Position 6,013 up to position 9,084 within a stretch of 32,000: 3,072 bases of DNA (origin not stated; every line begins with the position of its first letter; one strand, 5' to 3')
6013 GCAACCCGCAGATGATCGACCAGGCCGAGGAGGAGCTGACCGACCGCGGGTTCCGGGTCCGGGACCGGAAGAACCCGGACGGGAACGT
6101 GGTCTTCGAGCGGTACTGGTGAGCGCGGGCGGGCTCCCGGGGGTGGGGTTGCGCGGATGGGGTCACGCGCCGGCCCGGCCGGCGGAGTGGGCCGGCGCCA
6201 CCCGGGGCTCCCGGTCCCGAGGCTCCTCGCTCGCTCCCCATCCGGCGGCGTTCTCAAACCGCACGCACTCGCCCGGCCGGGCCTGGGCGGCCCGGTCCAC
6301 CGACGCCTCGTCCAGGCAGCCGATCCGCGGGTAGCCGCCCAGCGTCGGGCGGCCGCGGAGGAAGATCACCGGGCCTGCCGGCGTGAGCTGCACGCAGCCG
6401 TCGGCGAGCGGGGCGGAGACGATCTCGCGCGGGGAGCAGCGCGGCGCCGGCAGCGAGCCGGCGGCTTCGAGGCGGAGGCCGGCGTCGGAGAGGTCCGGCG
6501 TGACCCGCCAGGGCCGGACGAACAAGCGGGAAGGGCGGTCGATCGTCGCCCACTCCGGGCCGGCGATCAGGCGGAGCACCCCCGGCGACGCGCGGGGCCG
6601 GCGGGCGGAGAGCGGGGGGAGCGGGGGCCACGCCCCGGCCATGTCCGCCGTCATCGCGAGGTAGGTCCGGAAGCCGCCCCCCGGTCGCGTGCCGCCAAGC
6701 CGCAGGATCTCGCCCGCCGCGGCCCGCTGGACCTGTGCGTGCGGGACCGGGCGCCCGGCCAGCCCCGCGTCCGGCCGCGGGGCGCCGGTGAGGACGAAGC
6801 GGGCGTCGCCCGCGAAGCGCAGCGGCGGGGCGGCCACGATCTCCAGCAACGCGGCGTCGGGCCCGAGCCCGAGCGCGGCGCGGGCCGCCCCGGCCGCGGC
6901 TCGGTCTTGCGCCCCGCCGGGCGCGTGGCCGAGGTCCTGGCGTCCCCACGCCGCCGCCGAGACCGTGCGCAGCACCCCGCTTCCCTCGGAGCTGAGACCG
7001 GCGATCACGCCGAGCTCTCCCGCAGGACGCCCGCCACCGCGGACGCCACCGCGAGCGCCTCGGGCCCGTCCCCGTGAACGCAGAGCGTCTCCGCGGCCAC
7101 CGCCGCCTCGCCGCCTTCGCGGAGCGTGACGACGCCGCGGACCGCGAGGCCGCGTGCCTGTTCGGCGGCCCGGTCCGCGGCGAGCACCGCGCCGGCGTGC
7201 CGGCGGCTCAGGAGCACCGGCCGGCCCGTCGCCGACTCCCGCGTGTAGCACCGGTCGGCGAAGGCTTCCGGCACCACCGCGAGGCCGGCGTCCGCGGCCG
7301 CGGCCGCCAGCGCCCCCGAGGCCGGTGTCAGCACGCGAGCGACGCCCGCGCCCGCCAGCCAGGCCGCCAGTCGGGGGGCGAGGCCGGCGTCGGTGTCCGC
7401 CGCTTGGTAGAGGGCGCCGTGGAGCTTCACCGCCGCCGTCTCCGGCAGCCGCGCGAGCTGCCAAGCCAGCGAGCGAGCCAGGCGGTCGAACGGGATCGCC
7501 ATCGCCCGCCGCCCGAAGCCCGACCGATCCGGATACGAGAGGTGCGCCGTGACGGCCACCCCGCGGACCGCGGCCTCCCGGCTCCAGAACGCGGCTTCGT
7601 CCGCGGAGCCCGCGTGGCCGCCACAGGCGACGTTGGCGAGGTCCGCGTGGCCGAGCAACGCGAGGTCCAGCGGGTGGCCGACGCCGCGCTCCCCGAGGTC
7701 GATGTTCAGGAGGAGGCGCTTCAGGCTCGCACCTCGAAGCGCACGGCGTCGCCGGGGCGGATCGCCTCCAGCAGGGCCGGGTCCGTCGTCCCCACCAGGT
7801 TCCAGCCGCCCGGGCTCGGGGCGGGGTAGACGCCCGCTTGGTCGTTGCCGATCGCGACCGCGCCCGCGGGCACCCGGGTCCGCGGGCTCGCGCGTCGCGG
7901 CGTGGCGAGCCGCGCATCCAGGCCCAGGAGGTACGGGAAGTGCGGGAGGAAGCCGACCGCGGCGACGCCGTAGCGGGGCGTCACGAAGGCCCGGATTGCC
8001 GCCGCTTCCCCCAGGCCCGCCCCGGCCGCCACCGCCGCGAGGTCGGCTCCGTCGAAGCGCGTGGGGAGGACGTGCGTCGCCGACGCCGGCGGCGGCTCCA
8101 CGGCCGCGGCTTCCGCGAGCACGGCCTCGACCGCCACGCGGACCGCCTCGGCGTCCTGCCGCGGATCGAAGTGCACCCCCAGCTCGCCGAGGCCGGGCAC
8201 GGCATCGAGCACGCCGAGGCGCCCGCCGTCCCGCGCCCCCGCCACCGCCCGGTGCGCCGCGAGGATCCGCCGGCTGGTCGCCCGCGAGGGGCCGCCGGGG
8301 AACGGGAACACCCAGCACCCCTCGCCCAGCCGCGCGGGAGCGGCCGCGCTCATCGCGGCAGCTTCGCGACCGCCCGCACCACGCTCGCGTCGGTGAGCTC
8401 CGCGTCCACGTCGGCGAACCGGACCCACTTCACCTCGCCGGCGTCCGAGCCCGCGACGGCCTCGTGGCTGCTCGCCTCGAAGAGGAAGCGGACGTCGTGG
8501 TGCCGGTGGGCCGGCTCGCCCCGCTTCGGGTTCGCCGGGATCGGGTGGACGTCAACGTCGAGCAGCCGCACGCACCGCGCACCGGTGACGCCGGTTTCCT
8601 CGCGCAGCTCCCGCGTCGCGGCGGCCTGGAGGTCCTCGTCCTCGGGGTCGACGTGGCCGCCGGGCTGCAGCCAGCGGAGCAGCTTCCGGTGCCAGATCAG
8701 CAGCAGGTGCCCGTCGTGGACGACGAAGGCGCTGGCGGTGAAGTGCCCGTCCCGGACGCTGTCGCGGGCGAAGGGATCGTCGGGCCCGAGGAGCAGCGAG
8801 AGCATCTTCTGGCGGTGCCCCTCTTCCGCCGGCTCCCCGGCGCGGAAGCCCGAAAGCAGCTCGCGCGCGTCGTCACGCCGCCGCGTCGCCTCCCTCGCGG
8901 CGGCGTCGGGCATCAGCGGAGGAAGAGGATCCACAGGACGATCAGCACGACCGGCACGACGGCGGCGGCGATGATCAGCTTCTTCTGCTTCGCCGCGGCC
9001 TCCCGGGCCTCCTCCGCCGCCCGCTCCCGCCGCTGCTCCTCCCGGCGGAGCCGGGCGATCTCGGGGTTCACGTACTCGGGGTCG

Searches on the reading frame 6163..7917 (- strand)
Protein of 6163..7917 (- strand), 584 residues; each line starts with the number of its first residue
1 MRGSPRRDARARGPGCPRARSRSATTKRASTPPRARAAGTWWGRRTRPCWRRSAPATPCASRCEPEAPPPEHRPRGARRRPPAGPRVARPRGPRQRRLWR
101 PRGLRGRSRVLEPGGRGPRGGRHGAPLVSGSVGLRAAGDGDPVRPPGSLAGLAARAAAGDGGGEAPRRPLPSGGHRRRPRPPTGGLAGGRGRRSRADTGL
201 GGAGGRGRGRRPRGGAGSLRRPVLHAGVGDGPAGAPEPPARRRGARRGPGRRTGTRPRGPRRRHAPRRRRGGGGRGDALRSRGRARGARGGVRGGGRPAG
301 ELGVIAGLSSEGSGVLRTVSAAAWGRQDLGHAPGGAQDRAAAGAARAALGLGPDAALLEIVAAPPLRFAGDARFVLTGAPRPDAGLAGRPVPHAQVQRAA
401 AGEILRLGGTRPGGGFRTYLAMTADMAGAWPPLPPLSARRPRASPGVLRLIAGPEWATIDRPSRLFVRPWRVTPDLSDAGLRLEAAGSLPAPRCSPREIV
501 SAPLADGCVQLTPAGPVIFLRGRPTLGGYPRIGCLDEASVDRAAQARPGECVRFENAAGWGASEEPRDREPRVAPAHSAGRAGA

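Call 75: search_protein_families(library=pfam, proteins=[window:6163-7917:-], max_evalue=0.0001)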
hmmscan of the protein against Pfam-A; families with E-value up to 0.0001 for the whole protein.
window:6163-7917:- (584 aa): 1 family
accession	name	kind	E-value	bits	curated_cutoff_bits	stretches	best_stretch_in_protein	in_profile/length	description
PF02626.20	CT_A_B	-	2.1e-36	126.3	25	2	439-555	147-260/261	Carboxyltransferase domain, subdomain A and B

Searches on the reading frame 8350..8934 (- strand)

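Call 75: search_protein_families(library=pfam, proteins=[window:8350-8934:-], max_evalue=0.0001)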
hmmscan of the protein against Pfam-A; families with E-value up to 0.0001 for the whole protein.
window:8350-8934:- (194 aa): 1 family
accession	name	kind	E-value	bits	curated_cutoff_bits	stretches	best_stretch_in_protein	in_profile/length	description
PF00293.34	NUDIX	-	1e-16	61.6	21.1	1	66-182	5-127/134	NUDIX domain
